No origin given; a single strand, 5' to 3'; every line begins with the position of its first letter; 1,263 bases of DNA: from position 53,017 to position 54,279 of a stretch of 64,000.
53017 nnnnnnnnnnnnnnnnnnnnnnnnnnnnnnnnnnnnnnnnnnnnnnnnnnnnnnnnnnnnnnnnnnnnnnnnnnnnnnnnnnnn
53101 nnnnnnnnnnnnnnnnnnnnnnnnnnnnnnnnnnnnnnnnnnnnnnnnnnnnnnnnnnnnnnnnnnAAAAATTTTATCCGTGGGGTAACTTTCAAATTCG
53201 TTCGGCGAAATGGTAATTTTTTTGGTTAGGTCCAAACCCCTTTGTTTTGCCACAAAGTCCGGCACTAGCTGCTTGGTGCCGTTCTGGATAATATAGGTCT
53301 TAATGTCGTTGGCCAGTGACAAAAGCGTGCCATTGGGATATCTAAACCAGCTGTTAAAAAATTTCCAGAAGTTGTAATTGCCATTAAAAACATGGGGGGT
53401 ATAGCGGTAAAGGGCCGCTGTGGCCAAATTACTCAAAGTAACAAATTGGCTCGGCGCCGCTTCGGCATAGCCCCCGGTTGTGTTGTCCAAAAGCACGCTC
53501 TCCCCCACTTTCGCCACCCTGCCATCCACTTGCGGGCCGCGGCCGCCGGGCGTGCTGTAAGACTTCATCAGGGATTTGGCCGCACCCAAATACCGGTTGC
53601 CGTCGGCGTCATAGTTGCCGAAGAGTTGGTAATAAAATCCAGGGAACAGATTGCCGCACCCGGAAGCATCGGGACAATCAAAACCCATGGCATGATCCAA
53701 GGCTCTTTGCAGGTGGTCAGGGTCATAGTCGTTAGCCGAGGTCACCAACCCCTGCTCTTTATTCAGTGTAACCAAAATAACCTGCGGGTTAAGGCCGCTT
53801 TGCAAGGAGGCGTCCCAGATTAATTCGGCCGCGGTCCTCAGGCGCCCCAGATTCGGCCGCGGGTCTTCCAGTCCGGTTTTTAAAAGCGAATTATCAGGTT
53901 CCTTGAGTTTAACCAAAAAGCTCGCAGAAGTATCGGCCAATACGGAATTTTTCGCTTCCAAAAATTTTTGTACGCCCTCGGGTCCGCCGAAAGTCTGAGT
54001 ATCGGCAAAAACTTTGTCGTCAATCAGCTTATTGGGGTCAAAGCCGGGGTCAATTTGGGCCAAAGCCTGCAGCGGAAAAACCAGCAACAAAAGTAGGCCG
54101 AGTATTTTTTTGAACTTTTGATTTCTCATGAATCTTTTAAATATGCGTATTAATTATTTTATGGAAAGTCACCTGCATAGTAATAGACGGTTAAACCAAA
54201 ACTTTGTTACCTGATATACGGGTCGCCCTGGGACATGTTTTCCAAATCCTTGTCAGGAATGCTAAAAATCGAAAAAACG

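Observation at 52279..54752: Unassigned ~60-aa repeat module shared by a secreted S8 subtilisin and the adjacent secreted protein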

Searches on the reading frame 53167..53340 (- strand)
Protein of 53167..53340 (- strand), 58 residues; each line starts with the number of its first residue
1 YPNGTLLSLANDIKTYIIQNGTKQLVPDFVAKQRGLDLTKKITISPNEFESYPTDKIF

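Call 8: search_solved_structures(query=A1, max_evalue=10, show_alignments=2)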
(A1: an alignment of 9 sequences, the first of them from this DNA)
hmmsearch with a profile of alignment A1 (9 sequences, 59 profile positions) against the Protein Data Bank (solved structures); distinct sequences matched with E-value up to 10: 11.
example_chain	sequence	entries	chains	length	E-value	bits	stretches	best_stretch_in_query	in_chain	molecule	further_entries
6tjh_A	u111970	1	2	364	1.3e-07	34.5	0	3-20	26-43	Cake9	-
6tji_A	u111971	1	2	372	1.6e-07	34.2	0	3-20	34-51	Cake10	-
6tjg_A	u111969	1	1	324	3.9e-07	33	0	3-20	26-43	Cake8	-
6tjf_A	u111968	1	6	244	9e-07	31.8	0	3-20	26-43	Cake6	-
6tje_A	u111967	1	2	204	8.2e-06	28.8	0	3-20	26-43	Cake5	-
6tjd_A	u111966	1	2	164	0.00013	24.9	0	3-20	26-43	Cake4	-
6tjc_A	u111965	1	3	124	0.004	20.2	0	3-20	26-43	Cake3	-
6tjb_A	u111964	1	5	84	0.2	14.7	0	3-20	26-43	Cake2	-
6g6o_A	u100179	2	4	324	0.56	13.3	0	3-16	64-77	Ika8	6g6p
9jqm_B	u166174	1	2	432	0.84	12.7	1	9-51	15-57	Fatty-acid peroxygenase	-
8pra_A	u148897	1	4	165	1.9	11.6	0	3-22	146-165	Cell surface protein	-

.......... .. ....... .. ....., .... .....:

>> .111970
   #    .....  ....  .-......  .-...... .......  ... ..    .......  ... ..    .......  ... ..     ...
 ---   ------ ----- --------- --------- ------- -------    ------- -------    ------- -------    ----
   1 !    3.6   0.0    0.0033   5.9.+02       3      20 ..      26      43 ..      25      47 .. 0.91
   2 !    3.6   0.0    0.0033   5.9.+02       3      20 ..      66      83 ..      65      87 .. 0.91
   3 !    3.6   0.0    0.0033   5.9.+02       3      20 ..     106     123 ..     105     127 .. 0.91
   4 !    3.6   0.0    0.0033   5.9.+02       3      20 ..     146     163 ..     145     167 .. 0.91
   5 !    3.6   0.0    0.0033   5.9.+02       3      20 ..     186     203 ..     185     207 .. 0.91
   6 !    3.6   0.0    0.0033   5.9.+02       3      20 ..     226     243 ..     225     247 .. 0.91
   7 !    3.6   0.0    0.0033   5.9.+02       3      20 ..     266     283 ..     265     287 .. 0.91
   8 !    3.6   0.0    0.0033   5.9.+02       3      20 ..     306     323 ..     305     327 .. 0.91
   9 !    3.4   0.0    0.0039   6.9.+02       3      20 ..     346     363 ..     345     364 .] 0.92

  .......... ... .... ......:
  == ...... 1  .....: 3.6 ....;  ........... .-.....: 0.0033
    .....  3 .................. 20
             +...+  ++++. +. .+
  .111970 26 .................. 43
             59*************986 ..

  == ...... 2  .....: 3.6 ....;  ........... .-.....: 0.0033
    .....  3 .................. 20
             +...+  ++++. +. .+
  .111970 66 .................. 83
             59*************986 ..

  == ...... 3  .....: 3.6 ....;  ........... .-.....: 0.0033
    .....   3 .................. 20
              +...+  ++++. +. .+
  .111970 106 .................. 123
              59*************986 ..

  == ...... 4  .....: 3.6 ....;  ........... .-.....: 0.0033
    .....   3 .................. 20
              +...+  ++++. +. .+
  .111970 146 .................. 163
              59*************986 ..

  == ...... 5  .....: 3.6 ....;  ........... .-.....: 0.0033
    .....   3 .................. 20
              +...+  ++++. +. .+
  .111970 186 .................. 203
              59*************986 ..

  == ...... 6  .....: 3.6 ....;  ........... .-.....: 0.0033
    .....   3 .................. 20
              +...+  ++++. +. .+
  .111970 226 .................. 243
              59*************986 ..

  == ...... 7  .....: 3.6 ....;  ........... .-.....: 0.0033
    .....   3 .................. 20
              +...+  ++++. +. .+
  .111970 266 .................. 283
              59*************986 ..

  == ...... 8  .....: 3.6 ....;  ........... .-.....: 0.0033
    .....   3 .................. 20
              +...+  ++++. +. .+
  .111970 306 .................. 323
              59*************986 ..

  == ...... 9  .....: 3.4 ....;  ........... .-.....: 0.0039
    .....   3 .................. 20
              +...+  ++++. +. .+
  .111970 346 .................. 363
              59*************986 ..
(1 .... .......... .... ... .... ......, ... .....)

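Call 13: search_protein_families(library=pfam, alignment_id=A1, max_evalue=10)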
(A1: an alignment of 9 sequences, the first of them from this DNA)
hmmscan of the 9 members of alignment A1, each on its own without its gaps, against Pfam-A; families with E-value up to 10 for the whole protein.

A. member 1, seq(58 aa): 0 families

B. families by the number of members that match (of 9 scanned): 2 families
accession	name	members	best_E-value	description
PF23900.1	PRS2_N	1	0.034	PRS2 N-terminal domain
PF11009.14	BrxC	1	0.31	Monothiol bacilliredoxin BrxC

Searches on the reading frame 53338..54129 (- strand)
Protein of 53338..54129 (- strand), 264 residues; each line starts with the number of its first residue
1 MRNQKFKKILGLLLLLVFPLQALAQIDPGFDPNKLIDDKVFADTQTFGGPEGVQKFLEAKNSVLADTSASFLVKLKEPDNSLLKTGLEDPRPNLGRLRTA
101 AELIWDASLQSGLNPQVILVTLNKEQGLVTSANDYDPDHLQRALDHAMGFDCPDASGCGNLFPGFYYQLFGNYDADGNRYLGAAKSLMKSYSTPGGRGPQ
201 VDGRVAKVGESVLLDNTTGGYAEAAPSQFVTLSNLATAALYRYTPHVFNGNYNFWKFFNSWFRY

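Call 51: search_solved_structures(query=A5, max_evalue=10, show_alignments=3)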
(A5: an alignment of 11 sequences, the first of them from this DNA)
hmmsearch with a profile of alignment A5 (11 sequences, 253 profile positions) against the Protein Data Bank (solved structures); distinct sequences matched with E-value up to 10: 0.

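Call 52: search_protein_families(library=pfam, alignment_id=A5, max_evalue=10)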
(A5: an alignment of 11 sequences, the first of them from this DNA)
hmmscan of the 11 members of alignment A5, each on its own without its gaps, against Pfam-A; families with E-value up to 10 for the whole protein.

A. member 1, seq(264 aa): 0 families

B. families by the number of members that match (of 11 scanned): 2 families
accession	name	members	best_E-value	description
PF04608.18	PgpA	1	0.04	Phosphatidylglycerophosphatase A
PF04459.17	DUF512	1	0.17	Protein of unknown function (DUF512)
